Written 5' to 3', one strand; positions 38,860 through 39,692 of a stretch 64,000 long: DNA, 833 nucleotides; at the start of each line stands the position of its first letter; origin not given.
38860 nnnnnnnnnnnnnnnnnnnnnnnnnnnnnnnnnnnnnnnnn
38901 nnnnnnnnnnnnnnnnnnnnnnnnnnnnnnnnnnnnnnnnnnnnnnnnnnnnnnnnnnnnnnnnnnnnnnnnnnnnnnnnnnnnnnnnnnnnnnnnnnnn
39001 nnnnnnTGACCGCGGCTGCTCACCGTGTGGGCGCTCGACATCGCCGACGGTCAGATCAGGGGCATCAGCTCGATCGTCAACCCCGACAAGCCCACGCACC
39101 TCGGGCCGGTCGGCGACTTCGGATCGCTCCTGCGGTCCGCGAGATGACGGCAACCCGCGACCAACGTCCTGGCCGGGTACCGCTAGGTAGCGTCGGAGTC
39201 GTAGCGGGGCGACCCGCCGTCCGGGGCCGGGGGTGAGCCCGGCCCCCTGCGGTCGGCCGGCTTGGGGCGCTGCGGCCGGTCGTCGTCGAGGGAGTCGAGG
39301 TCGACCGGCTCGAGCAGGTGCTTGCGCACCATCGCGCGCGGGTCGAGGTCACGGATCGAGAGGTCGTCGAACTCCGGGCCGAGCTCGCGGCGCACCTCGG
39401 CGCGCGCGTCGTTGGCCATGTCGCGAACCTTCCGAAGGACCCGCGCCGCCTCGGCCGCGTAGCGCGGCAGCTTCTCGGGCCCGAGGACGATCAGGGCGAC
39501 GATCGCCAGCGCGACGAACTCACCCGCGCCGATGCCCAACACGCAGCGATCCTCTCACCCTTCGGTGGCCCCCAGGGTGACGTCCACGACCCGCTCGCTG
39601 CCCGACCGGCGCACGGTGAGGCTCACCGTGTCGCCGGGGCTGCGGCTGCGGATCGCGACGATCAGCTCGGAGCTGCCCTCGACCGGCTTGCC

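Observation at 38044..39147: Epimerase gene followed in frame by a 44-codon ECF41 sigma-factor C-terminal remnant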

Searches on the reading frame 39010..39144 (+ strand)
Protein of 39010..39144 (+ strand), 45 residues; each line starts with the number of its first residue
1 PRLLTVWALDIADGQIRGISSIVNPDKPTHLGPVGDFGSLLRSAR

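Call 3: search_protein_families(library=pfam, proteins=[window:39010-39144:+], max_evalue=10)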
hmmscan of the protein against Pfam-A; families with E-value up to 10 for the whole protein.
window:39010-39144:+ (45 aa): 0 families

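Call 4: search_protein_families(library=ncbifam, proteins=[window:39010-39144:+], max_evalue=10)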
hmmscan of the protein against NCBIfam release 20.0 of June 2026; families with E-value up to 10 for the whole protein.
window:39010-39144:+ (45 aa): 2 families
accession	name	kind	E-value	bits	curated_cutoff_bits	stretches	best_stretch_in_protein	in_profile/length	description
NF007214.0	PRK09636.1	subfamily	0.0062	15.7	271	1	4-31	262-289/293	RNA polymerase sigma factor SigJ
TIGR02957.1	SigX4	subfamily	0.02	14.1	323.25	1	3-31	252-280/281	RNA polymerase sigma-70 factor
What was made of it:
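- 39013..39147 (+): 3' remnant of the ECF41 sigma gene: codons 262-305 plus the stop. It covers the last strands of the SnoaL-like C-terminal extension, with the motif NPDKL mutated to NPDKP. NCBIfam SigJ/TIGR02957 C-terminal positions (call 4).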

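Call 5: search_solved_structures(query=window:39010-39144:+, max_evalue=10, show_alignments=3)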
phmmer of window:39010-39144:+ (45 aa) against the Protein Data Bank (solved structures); distinct sequences matched with E-value up to 10: 0.
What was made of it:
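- Closest known: Mycobacterium tuberculosis SigJ. Different: The window fragment alone gives no PDB hit (call 5).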

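Call 6: find_homologous_proteins(query=window:39010-39144:+, max_evalue=0.01)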
Query window:39010-39144:+ (45 aa): 53 proteins with E <= 0.01 among 53 candidates.
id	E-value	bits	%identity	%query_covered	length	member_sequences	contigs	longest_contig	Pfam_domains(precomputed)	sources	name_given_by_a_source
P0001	7.2e-16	74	86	98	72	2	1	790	-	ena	-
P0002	2.6e-14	69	84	98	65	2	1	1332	-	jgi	jgi:hypothetical protein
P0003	5.8e-14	68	82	98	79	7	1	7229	-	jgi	jgi:hypothetical protein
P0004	1.2e-13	67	83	93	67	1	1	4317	-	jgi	jgi:RNA polymerase sigma-70 factor (ECF subfamily)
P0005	1.5e-13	67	84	98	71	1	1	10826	-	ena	-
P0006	1.8e-13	66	88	89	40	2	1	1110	-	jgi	jgi:RNA polymerase sigma-70 factor (ECF subfamily)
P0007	1.8e-13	66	77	98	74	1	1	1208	-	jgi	jgi:RNA polymerase sigma-70 factor (ECF subfamily)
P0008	2.2e-13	66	80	98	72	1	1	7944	-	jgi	jgi:RNA polymerase sigma-70 factor (ECF subfamily)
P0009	2.9e-13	66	82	98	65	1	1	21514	-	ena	-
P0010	3.4e-13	66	82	98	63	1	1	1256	-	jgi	jgi:RNA polymerase sigma-70 factor (ECF subfamily)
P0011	7.4e-13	65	82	98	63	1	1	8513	-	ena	-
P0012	7.7e-13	65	77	98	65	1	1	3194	-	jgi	jgi:RNA polymerase sigma-70 factor (ECF subfamily)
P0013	1.5e-12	64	80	98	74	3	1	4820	-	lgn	-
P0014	3.1e-12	63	80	98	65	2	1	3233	-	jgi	jgi:hypothetical protein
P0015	3.5e-12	62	73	98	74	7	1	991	-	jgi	jgi:RNA polymerase sigma-70 factor (ECF subfamily)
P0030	7.1e-11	58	85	87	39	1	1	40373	-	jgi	jgi:hypothetical protein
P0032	1.4e-10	58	77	87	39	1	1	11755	-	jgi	jgi:RNA polymerase sigma-70 factor (ECF subfamily)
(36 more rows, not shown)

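Call 14: find_encoding_contigs(protein=P0030, flank=4000, max_places=3)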
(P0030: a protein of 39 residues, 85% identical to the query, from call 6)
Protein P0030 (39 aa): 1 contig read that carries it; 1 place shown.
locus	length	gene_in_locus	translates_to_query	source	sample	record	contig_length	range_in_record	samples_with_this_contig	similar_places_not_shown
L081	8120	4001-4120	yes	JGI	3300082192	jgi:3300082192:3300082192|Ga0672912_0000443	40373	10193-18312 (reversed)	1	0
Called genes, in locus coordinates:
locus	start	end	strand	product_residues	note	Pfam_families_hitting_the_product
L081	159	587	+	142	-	-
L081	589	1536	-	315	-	PF00126:HTH_1, PF03466:LysR_substrate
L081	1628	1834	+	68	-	-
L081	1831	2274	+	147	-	PF00903:Glyoxalase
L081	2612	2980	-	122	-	-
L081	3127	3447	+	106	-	-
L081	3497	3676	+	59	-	PF04542:Sigma70_r2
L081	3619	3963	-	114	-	-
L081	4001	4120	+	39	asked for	-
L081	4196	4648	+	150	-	PF07366:SnoaL, PF12680:SnoaL_2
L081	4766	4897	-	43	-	-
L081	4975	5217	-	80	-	-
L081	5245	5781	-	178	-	PF00072:Response_reg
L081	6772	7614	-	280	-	PF04542:Sigma70_r2, PF04539:Sigma70_r3, PF04545:Sigma70_r4, PF08281:Sigma70_r4_2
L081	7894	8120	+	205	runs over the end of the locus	PF00440:TetR_N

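Call 15: find_encoding_contigs(protein=P0006, flank=4000, max_places=3)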
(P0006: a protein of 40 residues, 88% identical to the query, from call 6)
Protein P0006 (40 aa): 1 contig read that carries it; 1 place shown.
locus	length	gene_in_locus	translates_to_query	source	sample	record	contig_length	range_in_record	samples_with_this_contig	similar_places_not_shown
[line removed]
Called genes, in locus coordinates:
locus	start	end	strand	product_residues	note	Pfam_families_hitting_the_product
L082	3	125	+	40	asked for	?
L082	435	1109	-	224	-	?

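Call 16: find_encoding_contigs(protein=P0032, flank=4000, max_places=3)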
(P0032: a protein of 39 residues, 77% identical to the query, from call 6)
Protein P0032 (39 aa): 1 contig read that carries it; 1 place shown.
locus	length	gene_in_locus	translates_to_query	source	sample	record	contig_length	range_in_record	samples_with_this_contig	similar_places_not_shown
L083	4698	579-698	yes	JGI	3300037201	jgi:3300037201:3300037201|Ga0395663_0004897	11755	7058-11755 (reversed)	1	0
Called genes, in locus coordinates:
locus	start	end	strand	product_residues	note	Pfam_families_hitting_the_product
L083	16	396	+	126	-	PF01061:ABC2_membrane, PF12698:ABC2_membrane_3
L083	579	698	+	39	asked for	-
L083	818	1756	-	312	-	PF03180:Lipoprotein_9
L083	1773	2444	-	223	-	PF00528:BPD_transp_1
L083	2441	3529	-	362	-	PF00005:ABC_tran, PF02463:SMC_N (weak), PF13304:AAA_21 (weak)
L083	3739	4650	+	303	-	PF00126:HTH_1, PF03466:LysR_substrate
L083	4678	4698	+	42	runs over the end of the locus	-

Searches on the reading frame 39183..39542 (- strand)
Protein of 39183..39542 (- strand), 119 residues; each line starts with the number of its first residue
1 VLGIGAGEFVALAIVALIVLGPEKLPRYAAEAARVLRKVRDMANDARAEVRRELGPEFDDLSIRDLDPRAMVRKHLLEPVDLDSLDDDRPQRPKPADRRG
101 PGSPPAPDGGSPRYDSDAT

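Call 3: search_protein_families(library=pfam, proteins=[window:39183-39542:-], max_evalue=10)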
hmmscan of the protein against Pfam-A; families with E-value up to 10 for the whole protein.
window:39183-39542:- (119 aa): 2 families
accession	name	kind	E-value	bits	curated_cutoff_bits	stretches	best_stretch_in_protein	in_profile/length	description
PF02416.21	TatA_B_E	-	0.00025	20.7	21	1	4-39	1-36/53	mttA/Hcf106 family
PF01136.24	Peptidase_U32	-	0.19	11.4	22.4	1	8-73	163-229/233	Peptidase family U32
